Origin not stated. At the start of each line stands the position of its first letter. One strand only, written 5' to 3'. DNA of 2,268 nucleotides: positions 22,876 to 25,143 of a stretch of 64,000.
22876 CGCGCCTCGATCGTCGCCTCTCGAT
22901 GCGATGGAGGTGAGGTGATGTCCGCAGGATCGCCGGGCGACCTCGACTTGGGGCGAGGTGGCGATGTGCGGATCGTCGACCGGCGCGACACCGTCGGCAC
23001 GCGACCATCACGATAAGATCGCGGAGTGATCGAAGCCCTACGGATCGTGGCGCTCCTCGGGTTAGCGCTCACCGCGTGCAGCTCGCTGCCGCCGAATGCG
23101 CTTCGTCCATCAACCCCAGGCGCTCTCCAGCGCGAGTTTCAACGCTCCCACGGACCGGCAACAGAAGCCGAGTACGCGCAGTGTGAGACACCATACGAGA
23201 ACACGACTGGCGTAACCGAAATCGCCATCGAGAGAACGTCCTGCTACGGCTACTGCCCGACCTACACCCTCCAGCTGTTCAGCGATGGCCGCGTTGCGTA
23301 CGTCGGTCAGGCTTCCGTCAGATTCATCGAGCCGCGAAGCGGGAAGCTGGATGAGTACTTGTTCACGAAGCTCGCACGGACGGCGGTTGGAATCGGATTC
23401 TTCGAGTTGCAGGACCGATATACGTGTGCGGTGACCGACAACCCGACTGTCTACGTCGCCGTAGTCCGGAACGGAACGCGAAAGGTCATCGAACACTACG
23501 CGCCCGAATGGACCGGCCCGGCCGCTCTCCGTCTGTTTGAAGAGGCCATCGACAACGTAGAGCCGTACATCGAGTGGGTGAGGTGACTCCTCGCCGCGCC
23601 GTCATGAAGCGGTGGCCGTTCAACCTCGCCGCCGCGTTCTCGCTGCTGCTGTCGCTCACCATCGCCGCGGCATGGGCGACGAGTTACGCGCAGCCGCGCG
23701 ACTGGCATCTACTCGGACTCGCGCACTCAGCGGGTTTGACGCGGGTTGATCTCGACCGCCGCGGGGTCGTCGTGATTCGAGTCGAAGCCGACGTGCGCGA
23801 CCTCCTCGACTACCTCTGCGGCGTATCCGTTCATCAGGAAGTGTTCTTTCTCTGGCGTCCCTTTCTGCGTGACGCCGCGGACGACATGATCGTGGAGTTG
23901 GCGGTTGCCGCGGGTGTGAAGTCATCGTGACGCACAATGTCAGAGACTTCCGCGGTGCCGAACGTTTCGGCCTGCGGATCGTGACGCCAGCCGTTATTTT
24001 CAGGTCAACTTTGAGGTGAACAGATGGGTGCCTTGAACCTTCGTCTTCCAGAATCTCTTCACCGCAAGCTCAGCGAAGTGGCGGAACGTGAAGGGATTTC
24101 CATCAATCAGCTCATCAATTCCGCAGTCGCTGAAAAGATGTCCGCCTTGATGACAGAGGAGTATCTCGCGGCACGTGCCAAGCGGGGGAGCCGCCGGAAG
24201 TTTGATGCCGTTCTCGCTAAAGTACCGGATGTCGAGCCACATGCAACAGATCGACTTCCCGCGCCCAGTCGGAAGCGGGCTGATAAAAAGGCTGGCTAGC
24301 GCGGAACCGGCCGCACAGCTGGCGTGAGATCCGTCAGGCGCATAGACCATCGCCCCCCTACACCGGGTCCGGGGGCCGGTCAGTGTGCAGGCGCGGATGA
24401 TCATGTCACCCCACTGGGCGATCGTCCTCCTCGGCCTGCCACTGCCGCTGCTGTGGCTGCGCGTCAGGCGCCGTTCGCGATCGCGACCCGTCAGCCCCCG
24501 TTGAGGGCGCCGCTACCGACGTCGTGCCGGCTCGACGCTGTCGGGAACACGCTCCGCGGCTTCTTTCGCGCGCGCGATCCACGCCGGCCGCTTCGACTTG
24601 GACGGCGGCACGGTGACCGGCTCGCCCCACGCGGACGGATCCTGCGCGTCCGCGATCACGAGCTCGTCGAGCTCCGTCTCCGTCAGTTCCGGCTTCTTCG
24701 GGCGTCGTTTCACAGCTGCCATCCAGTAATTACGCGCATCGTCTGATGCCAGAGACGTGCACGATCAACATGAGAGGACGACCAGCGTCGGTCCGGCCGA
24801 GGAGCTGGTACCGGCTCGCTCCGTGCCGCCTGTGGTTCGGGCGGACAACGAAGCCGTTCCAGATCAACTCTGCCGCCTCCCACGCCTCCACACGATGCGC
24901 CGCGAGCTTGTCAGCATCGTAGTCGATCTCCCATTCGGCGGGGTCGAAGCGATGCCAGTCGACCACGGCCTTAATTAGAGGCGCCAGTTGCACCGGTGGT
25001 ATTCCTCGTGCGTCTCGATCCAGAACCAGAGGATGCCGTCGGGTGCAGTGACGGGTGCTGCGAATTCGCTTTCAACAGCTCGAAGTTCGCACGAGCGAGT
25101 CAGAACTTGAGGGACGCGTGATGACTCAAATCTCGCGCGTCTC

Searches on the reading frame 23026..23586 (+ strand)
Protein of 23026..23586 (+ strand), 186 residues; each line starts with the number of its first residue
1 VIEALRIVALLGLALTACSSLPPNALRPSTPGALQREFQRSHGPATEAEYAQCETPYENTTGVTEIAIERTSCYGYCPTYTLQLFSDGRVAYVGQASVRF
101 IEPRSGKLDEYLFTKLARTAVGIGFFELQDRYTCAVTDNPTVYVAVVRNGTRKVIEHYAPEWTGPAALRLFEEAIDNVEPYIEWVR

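Call 9: search_protein_families(library=pfam, proteins=[window:23026-23586:+], max_evalue=1)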
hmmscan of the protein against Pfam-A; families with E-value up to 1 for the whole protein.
window:23026-23586:+ (186 aa): 1 family
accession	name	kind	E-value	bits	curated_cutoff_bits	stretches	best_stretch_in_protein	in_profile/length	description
PF20033.5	DUF6438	-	3.3e-25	89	30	1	65-178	2-115/116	Domain of unknown function (DUF6438)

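Call 11: find_encoding_contigs(protein=window:23026-23586:+, flank=6000, max_places=6)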
Protein window:23026-23586:+ (186 aa): 2 contigs read that carry it; 2 places shown.
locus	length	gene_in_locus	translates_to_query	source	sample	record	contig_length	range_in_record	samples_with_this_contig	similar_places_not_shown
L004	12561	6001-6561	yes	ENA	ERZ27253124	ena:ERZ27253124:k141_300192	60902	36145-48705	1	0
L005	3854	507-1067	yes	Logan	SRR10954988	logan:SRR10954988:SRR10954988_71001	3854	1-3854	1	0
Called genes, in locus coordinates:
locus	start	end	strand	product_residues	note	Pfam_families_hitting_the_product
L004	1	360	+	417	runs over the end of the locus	PF02682:CT_C_D, PF02626:CT_A_B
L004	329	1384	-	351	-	-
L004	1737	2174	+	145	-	-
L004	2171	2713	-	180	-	PF01923:Cob_adeno_trans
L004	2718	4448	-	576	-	PF00072:Response_reg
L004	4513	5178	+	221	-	PF03009:GDPD, PF13653:GDPD_2 (weak)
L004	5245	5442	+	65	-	PF13783:DUF4177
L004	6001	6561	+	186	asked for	PF20033:DUF6438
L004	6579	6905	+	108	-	-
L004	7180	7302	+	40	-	-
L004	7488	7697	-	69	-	-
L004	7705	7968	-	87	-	-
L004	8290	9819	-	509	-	PF06609:TRI12 (weak), PF07690:MFS_1, PF00083:Sugar_tr, PF12832:MFS_1_like (faint)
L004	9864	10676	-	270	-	PF12849:PBP_like_2, PF01547:SBP_bac_1, PF13531:SBP_bac_11, PF12727:PBP_like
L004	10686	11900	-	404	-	PF07396:Porin_O_P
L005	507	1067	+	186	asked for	PF20033:DUF6438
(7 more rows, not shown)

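Call 34: find_homologous_proteins(query=window:23026-23586:+, max_evalue=1e-10)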
Query window:23026-23586:+ (186 aa): 34 proteins with E <= 1e-10 among 464 candidates.
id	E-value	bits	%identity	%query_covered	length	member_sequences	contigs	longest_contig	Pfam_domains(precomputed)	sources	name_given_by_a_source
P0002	4.9e-121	420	100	100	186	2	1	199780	PF20033.6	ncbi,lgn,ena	ncbi:MAG TPA: DUF6438 domain-containing protein [Thermoanaerobaculia bacterium]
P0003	9.0e-90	318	76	96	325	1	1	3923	PF20033.6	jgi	jgi:hypothetical protein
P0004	2.2e-88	313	76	97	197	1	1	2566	PF20033.6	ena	-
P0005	8.6e-87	308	75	97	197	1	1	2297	PF20033.6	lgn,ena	-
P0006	2.3e-83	297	70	98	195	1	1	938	PF20033.6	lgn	-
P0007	5.8e-83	295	72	91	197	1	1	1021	PF20033.6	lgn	-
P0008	3.0e-82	293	73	94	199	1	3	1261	PF20033.6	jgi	jgi:hypothetical protein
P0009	9.8e-82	292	68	97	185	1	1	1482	PF20033.6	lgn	-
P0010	1.6e-80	288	71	96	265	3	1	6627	PF20033.6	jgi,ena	-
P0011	3.6e-78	280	70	97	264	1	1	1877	PF20033.6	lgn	-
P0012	4.4e-78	280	69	92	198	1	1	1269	PF20033.6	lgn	-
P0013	3.2e-77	277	69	91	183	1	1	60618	PF20033.6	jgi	jgi:hypothetical protein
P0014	3.5e-75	270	68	90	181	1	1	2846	PF20033.6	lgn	-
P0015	2.5e-72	261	66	94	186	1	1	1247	PF20033.6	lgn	-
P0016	2.0e-67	245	67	85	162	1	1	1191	PF20033.6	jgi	jgi:hypothetical protein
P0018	3.1e-62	228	73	73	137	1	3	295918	PF20033.6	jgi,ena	-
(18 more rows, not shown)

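Call 35: find_encoding_contigs(protein=P0003, flank=5000, max_places=2)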
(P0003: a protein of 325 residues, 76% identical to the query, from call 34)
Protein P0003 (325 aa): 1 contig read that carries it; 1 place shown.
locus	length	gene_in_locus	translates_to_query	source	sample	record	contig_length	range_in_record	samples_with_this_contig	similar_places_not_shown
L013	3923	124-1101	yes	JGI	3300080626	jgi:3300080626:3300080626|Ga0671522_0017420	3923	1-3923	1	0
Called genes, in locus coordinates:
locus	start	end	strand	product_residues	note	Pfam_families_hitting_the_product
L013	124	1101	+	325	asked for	PF20033:DUF6438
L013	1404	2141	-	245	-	-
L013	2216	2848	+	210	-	PF00857:Isochorismatase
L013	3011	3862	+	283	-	PF24016:DUF7330 (faint)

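Call 36: find_encoding_contigs(protein=P0010, flank=5000, max_places=2)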
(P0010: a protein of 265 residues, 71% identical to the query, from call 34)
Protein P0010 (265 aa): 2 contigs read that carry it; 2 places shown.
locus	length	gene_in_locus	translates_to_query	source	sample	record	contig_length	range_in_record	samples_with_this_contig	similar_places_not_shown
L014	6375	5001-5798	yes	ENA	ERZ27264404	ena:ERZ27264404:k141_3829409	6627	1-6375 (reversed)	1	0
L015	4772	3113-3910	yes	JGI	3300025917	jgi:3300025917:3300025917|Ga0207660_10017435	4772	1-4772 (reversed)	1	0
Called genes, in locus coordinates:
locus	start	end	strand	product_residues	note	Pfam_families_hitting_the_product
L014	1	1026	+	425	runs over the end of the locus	?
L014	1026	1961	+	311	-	PF01073:3Beta_HSD, PF01370:Epimerase, PF04321:RmlD_sub_bind, PF16363:GDP_Man_Dehyd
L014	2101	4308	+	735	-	PF06452:CBM9_1 (faint), PF19313:DUF5916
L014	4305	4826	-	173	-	-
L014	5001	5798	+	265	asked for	PF20033:DUF6438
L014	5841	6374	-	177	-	?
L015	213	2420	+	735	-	PF06452:CBM9_1 (faint), PF19313:DUF5916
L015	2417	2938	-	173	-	-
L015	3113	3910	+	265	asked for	PF20033:DUF6438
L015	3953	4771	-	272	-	?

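Call 37: find_encoding_contigs(protein=P0013, flank=6000, max_places=2)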
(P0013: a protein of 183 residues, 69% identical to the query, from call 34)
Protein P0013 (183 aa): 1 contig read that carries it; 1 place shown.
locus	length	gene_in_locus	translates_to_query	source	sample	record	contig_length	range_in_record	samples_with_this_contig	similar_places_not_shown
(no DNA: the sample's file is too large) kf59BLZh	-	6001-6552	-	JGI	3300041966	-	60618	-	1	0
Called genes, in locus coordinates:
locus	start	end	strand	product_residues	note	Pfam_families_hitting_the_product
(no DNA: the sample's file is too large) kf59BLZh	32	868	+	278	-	PF01904:DUF72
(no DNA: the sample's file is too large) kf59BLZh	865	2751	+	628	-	PF00009:GTP_EFTU, PF01926:MMR_HSR1 (weak), PF03144:GTP_EFTU_D2 (weak), PF25461:Beta-barrel_SelB, PF09107:WHD_3rd_SelB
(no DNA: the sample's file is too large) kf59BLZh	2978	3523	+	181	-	PF09825:BPL_N (weak)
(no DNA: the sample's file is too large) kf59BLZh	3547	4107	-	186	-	-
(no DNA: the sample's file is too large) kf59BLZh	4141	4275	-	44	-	-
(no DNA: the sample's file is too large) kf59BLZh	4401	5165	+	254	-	PF00194:Carb_anhydrase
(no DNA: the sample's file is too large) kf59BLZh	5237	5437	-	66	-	-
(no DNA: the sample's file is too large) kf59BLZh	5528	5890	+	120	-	PF01872:RibD_C (faint)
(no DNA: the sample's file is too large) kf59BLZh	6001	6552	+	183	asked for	PF20033:DUF6438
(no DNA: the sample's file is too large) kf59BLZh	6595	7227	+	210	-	PF13620:CarboxypepD_reg (faint)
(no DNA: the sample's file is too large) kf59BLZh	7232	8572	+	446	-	-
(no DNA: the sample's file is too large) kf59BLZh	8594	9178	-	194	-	PF06736:TMEM175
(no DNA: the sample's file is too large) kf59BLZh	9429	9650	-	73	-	-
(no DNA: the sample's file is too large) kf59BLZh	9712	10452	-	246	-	-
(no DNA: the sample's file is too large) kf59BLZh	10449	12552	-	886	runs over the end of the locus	PF02739:5_3_exonuc_N, PF01367:5_3_exonuc, PF00476:DNA_pol_A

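Call 38: find_encoding_contigs(protein=P0018, flank=6000, max_places=2)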
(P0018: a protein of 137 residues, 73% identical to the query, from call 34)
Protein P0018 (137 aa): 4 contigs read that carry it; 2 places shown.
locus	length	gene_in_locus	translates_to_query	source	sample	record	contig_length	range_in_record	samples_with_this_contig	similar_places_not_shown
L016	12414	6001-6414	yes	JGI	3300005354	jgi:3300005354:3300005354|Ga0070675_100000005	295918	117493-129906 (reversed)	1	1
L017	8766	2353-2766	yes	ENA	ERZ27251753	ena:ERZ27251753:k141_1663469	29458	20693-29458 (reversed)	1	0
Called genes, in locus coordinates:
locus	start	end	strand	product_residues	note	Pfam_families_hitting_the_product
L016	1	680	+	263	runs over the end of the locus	-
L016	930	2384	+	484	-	-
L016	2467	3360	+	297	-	-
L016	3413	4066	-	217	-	-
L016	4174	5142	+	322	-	PF08240:ADH_N (weak), PF00107:ADH_zinc_N, PF13602:ADH_zinc_N_2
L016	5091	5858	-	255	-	-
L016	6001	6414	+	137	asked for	PF20033:DUF6438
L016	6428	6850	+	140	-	PF00903:Glyoxalase, PF12681:Glyoxalase_2 (weak), PF18029:Glyoxalase_6 (weak)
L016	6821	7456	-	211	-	PF00657:Lipase_GDSL, PF13472:Lipase_GDSL_2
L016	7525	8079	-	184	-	PF13521:AAA_28 (weak)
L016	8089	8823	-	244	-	-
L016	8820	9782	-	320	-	PF26549:Tricorn_N (faint), PF26550:Tricorn_2nd (faint), PF07676:PD40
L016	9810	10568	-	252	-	PF00581:Rhodanese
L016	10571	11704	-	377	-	PF01266:DAO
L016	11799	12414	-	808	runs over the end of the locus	PF07715:Plug, PF00593:TonB_dep_Rec_b-barrel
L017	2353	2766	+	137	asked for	PF20033:DUF6438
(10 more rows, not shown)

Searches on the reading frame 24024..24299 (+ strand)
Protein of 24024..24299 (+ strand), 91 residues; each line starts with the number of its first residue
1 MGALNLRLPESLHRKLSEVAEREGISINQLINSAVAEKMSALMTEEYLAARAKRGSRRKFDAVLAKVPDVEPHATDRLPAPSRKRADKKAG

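Call 63: search_protein_families(library=pfam, proteins=[window:24024-24299:+], max_evalue=0.001)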
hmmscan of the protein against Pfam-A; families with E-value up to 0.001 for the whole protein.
window:24024-24299:+ (91 aa): 1 family
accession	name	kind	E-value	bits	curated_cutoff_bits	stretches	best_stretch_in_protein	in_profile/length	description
PF05534.18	HicB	-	1e-09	38.6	21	1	2-34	18-50/51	HicB family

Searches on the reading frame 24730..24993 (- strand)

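Call 63: search_protein_families(library=pfam, proteins=[window:24730-24993:-], max_evalue=0.001)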
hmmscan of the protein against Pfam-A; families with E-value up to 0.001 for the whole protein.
window:24730-24993:- (87 aa): 1 family
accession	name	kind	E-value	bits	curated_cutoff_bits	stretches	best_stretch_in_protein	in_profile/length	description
PF04365.19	BrnT_toxin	-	0.00035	21.3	34.5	1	26-78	6-58/77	Ribonuclease toxin, BrnT, of type II toxin-antitoxin system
